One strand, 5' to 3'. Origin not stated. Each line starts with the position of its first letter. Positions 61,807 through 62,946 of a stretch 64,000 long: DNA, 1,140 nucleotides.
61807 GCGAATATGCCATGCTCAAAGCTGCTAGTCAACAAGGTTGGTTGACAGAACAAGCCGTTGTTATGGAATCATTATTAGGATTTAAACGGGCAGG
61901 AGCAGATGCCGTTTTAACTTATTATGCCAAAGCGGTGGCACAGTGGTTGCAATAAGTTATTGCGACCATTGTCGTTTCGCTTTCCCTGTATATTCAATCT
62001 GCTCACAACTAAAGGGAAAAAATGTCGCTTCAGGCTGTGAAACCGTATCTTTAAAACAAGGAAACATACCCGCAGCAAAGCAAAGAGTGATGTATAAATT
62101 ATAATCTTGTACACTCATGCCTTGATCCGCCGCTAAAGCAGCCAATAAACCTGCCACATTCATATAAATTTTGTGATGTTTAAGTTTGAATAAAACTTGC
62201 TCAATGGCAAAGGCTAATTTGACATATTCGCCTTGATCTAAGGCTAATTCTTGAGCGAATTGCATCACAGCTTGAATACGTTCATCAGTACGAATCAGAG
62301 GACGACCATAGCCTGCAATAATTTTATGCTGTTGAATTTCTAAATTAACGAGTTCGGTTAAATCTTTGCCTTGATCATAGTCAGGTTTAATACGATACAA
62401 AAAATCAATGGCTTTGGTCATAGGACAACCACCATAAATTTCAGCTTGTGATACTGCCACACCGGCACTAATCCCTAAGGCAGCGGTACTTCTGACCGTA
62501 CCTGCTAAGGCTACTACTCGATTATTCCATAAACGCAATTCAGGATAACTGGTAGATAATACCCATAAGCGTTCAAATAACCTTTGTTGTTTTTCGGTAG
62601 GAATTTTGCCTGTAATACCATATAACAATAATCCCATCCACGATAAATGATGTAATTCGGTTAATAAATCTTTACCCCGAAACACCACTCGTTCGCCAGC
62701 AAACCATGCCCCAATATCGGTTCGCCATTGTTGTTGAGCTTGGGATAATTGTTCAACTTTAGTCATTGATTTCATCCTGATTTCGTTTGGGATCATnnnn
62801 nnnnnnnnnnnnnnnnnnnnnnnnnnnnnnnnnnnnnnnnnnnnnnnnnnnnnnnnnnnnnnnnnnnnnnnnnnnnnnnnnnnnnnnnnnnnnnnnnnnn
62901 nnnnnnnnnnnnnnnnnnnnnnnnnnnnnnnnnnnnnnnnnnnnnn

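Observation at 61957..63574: Tandem pair of short (about 270 aa) citrate-synthase-fold paralogs in which the catalytic His-His-Asp triad is replaced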

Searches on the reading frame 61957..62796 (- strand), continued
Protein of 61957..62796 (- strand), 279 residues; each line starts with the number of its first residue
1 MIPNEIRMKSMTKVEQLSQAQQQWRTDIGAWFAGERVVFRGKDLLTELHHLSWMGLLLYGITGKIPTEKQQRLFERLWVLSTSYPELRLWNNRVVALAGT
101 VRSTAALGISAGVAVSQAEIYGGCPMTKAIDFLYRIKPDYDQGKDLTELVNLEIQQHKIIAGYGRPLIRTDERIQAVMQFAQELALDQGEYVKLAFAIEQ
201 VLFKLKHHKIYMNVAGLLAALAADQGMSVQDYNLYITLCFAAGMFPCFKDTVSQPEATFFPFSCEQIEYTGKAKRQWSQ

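Call 38: fold_search(model_id=the predicted structure, library=pdb)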
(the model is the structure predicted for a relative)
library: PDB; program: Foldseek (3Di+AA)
matches with E <= 10: 249; with E <= 0.001: 114
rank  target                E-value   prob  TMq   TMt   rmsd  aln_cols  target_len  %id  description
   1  6hxp                  2.6e-08  1.00  0.68  0.71  11.1       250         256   20  Structure of citryl-CoA lyase from Hydrogenobacter thermophilus (released 2019-04-10)
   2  6s87_A                7.3e-06  1.00  0.56  0.43  12.5       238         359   16  Crystal structure of 2-methylcitrate synthase (PrpC) from Pseudomonas aeruginosa in complex with oxaloacetate. (released 2020-10-21)
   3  6hxo_A                7.7e-06  1.00  0.65  0.67  11.4       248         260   16  Structure of the citryl-CoA lyase core module of Chlorobium limicola ATP citrate lyase (space group P21) (released 2019-04-10)
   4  6nzy_A                8.4e-06  1.00  0.66  0.68  11.7       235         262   16  Structural Determination of the Carboxy-terminal portion of ATP-citrate lyase (released 2019-12-18)
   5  6qcl_C                8.8e-06  1.00  0.67  0.69  11.7       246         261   16  Citryl-CoA lyase core module of Chlorobium limicola ATP citrate lyase in complex with acetyl-CoA and L-malate (released 2019-04-10)
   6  6s87_C                9.7e-06  1.00  0.54  0.42  12.8       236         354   16  Crystal structure of 2-methylcitrate synthase (PrpC) from Pseudomonas aeruginosa in complex with oxaloacetate. (released 2020-10-21)
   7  7e8n_A                9.7e-06  1.00  0.56  0.37  12.6       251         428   17  Crystal structure of Type II citrate synthase (HyCS) from Hymenobacter sp. PAMC 26554 (released 2022-01-12)
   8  6hxo_B                1.2e-05  1.00  0.66  0.68  11.4       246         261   17  Structure of the citryl-CoA lyase core module of Chlorobium limicola ATP citrate lyase (space group P21) (released 2019-04-10)
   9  6hxn_A                1.3e-05  1.00  0.67  0.70  11.6       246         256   17  Structure of the citryl-CoA lyase core module of Chlorobium limicola ATP citrate lyase (space group P3121) (released 2019-04-10)
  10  6hxo_D                1.3e-05  1.00  0.67  0.70  11.7       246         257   16  Structure of the citryl-CoA lyase core module of Chlorobium limicola ATP citrate lyase (space group P21) (released 2019-04-10)
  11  6nzy_B                1.3e-05  1.00  0.66  0.69  11.6       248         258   16  Structural Determination of the Carboxy-terminal portion of ATP-citrate lyase (released 2019-12-18)
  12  3tqg_A                1.5e-05  1.00  0.53  0.41  12.8       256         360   18  Structure of the 2-methylcitrate synthase (prpC) from Coxiella burnetii (released 2011-09-28)
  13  6s6f_A                1.6e-05  1.00  0.55  0.42  12.8       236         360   16  Crystal structure of 2-methylcitrate synthase (PrpC) from Pseudomonas aeruginosa in apo form. (released 2020-10-14)
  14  6s6f_B                1.7e-05  1.00  0.55  0.41  12.9       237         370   16  Crystal structure of 2-methylcitrate synthase (PrpC) from Pseudomonas aeruginosa in apo form. (released 2020-10-14)
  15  6s87_D                1.9e-05  1.00  0.54  0.41  12.7       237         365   16  Crystal structure of 2-methylcitrate synthase (PrpC) from Pseudomonas aeruginosa in complex with oxaloacetate. (released 2020-10-21)
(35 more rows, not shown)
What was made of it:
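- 61957..62766 (-): Gene B: 269-aa citryl-CoA-lyase-fold protein. The positions of His274, His320 and Asp375 hold Tyr111, Arg155 and Ala205. It keeps the DER Arg (Arg329 equivalent). Foldseek TM 0.68/0.71 (call 38).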

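Call 50: search_protein_families(library=pfam, proteins=[L003:13121-14077:+, L001:7390-9180:+], max_evalue=0.001)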
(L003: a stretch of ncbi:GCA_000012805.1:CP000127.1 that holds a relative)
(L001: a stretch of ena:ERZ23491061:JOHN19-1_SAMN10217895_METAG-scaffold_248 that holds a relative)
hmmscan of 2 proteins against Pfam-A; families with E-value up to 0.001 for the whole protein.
L003:13121-14077:+ (318 aa): 1 family
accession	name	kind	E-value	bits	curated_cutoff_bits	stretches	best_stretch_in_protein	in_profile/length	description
PF04392.18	ABC_sub_bind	-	1e-07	31.9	25.9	1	122-299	103-277/293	ABC transporter substrate binding protein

L001:7390-9180:+ (596 aa): 3 families
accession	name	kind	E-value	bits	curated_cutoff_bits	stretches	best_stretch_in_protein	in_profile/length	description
PF02776.23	TPP_enzyme_N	-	2.4e-37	127.8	26.8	1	13-130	2-113/119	Thiamine pyrophosphate enzyme, N-terminal TPP binding domain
PF02775.26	TPP_enzyme_C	-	3.7e-33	114.9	21.9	1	427-574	2-151/151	Thiamine pyrophosphate enzyme, C-terminal TPP binding domain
PF00205.28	TPP_enzyme_M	-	3.3e-22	79.1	30.4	1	215-345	3-134/137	Thiamine pyrophosphate enzyme, central domain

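Call 56: list_cluster_members(proteins=[P0001, P0121, P0015, P0228])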
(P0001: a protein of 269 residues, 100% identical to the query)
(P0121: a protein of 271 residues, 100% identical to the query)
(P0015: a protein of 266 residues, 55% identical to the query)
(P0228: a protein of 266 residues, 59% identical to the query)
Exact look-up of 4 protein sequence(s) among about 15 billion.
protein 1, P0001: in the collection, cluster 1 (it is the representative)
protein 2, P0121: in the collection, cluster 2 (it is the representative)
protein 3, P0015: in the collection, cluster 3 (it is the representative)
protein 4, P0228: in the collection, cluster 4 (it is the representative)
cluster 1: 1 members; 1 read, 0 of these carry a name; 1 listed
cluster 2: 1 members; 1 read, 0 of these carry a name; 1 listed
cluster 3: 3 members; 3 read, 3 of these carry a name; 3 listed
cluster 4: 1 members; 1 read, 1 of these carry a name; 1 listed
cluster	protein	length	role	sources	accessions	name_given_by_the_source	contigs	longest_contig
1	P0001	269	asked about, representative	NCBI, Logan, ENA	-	-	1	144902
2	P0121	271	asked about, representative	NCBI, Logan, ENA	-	-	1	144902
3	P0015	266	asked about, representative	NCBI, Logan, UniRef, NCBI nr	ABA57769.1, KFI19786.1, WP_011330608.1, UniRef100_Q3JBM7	hypothetical protein Noc_1268 [Nitrosococcus oceani ATCC 19707] | citrate synthase (unknown stereospecificity) n=3 Tax=Nitrosococcus oceani TaxID=1229 ... | citrate/2-methylcitrate synthase [Nitrosococcus oceani]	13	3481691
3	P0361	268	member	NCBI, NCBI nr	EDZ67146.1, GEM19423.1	hypothetical protein NOC27_473 [Nitrosococcus oceani AFC27]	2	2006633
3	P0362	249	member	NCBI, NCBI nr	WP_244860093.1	citrate/2-methylcitrate synthase [Nitrosococcus oceani]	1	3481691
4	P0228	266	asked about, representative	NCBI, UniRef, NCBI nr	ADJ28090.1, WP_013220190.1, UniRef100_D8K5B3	citryl-CoA lyase [Nitrosococcus watsonii] | Citryl-CoA lyase n=1 Tax=Nitrosococcus watsoni (strain C-113) TaxID=105559 ...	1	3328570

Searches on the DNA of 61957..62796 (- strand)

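Call 23: search_rna_families(sources=[L001, L003, L007, L015, L017, L026, L037], threshold=gathering)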
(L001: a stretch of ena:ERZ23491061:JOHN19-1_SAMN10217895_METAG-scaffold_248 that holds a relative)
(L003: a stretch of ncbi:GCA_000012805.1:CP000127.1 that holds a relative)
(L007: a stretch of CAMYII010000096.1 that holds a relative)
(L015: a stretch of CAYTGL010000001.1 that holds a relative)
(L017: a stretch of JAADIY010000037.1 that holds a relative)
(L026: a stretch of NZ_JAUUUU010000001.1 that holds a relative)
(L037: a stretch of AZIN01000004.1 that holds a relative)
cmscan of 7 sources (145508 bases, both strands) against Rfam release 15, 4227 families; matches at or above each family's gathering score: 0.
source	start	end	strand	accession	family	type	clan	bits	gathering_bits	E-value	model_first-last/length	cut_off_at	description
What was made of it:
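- No riboswitch was found (call 23).
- Tried and rejected: Riboswitch upstream: Rfam on 7 loci (145 kb) found nothing (call 23).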
